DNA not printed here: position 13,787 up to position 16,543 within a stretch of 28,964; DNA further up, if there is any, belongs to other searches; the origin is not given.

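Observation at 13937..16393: Decaheme lipoprotein with MtrC/OmcA-like four-domain layout inside a Geobacter-style porin-cytochrome cluster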

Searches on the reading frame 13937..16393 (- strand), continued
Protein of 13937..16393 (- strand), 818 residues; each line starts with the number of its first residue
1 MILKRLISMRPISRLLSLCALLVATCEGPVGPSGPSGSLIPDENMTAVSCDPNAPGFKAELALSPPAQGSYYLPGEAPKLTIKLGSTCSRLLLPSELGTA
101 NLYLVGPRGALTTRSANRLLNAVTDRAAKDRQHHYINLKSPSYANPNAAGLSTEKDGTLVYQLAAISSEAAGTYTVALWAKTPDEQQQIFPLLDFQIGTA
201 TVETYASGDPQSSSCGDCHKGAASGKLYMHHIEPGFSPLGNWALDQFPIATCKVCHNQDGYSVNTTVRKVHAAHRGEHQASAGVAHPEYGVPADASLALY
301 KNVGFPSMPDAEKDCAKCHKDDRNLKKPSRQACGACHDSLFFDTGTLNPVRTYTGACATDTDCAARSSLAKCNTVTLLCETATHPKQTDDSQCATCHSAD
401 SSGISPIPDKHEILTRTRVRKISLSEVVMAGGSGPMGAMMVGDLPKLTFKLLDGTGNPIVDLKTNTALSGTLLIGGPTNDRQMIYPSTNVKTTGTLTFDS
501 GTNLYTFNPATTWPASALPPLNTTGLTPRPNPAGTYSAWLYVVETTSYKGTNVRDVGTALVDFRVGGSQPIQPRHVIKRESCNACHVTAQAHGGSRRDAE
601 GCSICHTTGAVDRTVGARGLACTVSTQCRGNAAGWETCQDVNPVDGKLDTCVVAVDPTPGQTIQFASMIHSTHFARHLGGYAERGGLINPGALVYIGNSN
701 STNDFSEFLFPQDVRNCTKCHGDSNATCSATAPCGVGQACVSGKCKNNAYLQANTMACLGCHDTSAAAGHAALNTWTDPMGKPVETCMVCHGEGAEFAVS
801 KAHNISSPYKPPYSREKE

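Call 40: find_related_loci(query=A1, collection=metagenome_contigs, flank=10000)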
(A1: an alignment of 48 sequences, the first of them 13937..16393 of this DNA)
Query A1 (818 aa) in metagenome_contigs; peptide patterns used: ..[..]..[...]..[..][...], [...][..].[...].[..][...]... (x = any residue, [..] = any of these).
600 stretches matched a pattern (row limit reached: there are more); 358 encode a relative of the query (tblastn E <= 1e-3); the best 80 are kept; 79 distinct loci.
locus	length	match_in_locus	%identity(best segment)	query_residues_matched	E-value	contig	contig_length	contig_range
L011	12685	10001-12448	78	1-818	0e+0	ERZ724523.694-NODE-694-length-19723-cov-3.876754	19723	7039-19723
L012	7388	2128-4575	78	1-818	0e+0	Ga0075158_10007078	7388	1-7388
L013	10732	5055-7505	74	1-818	0e+0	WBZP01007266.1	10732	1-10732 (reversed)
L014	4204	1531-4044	48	5-818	0e+0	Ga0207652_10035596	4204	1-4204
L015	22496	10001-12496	50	2-818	0e+0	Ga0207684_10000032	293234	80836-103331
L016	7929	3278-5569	53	56-813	0e+0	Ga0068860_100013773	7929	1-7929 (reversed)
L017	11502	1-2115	54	118-818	0e+0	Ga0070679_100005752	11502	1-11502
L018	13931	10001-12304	51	56-816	0e+0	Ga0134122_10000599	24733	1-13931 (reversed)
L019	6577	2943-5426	48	21-818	0e+0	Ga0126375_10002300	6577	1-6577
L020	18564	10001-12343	49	61-817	0e+0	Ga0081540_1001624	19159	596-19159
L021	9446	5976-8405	48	51-818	0e+0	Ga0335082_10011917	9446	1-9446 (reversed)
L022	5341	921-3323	47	56-818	0e+0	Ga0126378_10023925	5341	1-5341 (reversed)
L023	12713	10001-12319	48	67-817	0e+0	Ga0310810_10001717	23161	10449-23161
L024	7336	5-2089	52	123-816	0e+0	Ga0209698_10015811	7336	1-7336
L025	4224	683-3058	46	16-816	0e+0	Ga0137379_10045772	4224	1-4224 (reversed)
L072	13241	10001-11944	31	57-817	2e-86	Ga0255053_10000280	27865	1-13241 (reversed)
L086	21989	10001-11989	30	56-815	4e-76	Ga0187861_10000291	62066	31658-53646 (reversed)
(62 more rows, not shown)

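Call 62: search_protein_families(library=pfam, proteins=[L086:12190-13566:+, L086:13595-14704:+, L086:7569-9062:+, L086:6247-7974:-, L072:4916-6952:+, L072:6961-7677:+, L072:2488-4311:+, L004:5339-9400:+, L004:12222-13271:-, L004:13310-14116:-], max_evalue=0.001)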
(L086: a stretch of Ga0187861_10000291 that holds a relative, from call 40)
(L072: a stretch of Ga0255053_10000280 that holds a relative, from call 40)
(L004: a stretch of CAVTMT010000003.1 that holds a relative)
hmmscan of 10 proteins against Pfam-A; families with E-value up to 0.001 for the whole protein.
L086:12190-13566:+ (458 aa): 2 families
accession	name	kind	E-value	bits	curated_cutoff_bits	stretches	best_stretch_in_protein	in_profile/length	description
PF19051.5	GFO_IDH_MocA_C2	-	6.6e-27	95.1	23.3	2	228-302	46-119/254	Oxidoreductase family, C-terminal alpha/beta domain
PF01408.29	GFO_IDH_MocA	-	1.9e-21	77.4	24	1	65-185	1-119/120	Oxidoreductase family, NAD-binding Rossmann fold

L086:13595-14704:+ (369 aa): 2 families
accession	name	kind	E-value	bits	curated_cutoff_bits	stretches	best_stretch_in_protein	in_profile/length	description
PF13646.12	HEAT_2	-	6.8e-16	58.8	27.7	2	173-232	2-62/88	HEAT repeats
PF02985.28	HEAT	-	7.6e-06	26.2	23.5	0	140-163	1-24/31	HEAT repeat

L086:7569-9062:+ (497 aa): 0 families

L086:6247-7974:- (575 aa): 0 families

L072:4916-6952:+ (678 aa): 9 families
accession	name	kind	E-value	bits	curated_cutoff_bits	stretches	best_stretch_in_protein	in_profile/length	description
PF08447.18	PAS_3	-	1e-24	87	25.6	2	309-396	2-88/89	PAS fold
PF08448.16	PAS_4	-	2.2e-16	60.5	23.1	1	166-275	4-109/110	PAS fold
PF13426.13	PAS_9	-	7e-15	55.6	27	1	170-272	6-102/103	PAS domain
PF00989.32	PAS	-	3.6e-14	53.2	22.6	1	167-271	11-113/113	PAS fold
PF02518.31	HATPase_c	-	3.9e-12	47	26.4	1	586-673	4-108/111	Histidine kinase-, DNA gyrase B-, and HSP90-like ATPase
PF07730.19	HisKA_3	-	1.6e-10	41.8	24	1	477-544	1-67/68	Histidine kinase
PF13581.12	HATPase_c_2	-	3.8e-05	24.1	27.4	1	590-670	34-125/127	Histidine kinase-like ATPase domain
PF24820.1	Diguanyl_cycl_sensor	-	0.0001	22.7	28.1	1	169-230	8-70/109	Diguanylate cyclase-like sensor domain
PF13188.13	PAS_8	-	0.00019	21.7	21.8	0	164-218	8-61/65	PAS domain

L072:6961-7677:+ (238 aa): 3 families
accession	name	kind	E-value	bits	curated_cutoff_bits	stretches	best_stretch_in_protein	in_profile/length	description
PF00072.30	Response_reg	-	5.6e-26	91.3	30.2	1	20-132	1-111/111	Response regulator receiver domain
PF00196.25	GerE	-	1.9e-15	56.6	23.5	1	168-222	2-56/57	Bacterial regulatory proteins, luxR family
PF08281.18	Sigma70_r4_2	-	0.00074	19.6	25.7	0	166-211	8-54/54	Sigma-70, region 4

L072:2488-4311:+ (607 aa): 6 families
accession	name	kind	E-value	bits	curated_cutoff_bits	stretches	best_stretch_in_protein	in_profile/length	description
PF13473.12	Cupredoxin_1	-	2.4e-32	111.5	27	3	212-321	19-104/104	Cupredoxin-like domain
PF07731.20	Cu-oxidase_2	-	1.8e-13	50.9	20.4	0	121-178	70-134/137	Multicopper oxidase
PF06525.17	SoxE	-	6.3e-13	48.9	21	0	279-322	96-139/149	Sulfocyanin (SoxE) domain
PF00127.26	Copper-bind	-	7.1e-12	46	21.2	0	217-321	6-98/99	Copper binding proteins, plastocyanin/azurin family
PF23509.1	MSMEG_3727_PQQ-assoc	-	9.3e-10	38.6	27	0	154-183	111-140/152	MSMEG_3727, PQQ-associated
PF18228.7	CdiI_N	-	2.9e-05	24.3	25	0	98-128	63-93/108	CdiI N-terminal domain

L004:5339-9400:+ (1353 aa): 7 families
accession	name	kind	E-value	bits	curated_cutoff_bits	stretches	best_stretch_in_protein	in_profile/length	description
PF01011.28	PQQ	-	3.6e-149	498.6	26.7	2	700-1117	1-450/595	Glucose/ethanol/alcohol dehydrogenase, beta-propeller domain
PF13360.13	PQQ_2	-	4.2e-22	79.4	27.6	2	730-873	57-194/233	Outer membrane protein assembly factor BamB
PF13385.13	Laminin_G_3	-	9.3e-13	49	27.6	1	494-616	18-140/151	Concanavalin A-like lectin/glucanases superfamily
PF13442.11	Cytochrome_CBB3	-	9.5e-13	48.7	27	1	1125-1194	3-68/68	Cytochrome C oxidase, cbb3-type, subunit III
PF13570.13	Beta-prop_ACSF4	-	2.9e-06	27.3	133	0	722-876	77-212/329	Beta-alanine-activating enzyme, beta-propeller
PF00034.26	Cytochrom_C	-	9.2e-06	27.3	21.3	1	1127-1195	3-87/90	Cytochrome c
PF01261.30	AP_endonuc_2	-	4.5e-05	23.7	31.1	1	277-437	92-247/249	Xylose isomerase-like TIM barrel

L004:12222-13271:- (349 aa): 0 families

L004:13310-14116:- (268 aa): 0 families

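Call 73: search_protein_representatives(alignment_id=A1)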
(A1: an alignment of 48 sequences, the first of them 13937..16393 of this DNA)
Query: 48 sequences, 824 profile positions. Proteins with E-value up to 0.001 (for the whole library): 2488; up to 1e-10: 1474; up to 1e-30: 466. The best 150 are listed.
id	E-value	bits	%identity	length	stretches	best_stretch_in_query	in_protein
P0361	0.0e+00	1111.9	-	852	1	9-822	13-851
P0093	0.0e+00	1102.9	-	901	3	355-822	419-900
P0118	0.0e+00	1059.3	-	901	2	19-823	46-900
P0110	0.0e+00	1042.0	-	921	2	7-660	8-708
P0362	0.0e+00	1022.1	-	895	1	7-814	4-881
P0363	1.2e-296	1002.5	-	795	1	38-822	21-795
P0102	8.9e-296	999.7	-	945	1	20-817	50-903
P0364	5.7e-286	967.2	-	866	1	38-821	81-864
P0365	7.3e-278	940.4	-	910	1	5-822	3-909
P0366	1.4e-243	827.0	-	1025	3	20-402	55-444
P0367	1.4e-237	807.2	-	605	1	232-821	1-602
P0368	2.4e-217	740.3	-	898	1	35-823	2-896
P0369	2.3e-202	690.7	-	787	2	226-672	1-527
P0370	3.3e-198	676.9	-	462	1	355-823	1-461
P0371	3.0e-174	597.7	-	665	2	331-697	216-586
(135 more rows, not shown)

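Call 74: list_cluster_members(proteins=[window:13937-16393:-, P0001, P0024])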
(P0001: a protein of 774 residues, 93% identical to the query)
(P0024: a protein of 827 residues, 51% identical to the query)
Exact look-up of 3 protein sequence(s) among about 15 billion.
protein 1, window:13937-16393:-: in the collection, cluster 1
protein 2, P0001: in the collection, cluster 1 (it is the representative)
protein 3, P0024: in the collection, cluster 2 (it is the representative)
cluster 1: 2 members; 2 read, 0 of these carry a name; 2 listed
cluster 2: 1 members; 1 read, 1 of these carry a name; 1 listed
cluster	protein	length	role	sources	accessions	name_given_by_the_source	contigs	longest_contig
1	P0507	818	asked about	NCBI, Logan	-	-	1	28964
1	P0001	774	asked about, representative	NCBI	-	-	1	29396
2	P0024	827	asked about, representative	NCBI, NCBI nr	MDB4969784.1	MAG: decaheme cytochrome c [Myxococcales bacterium] | decaheme cytochrome c [Myxococcales bacterium]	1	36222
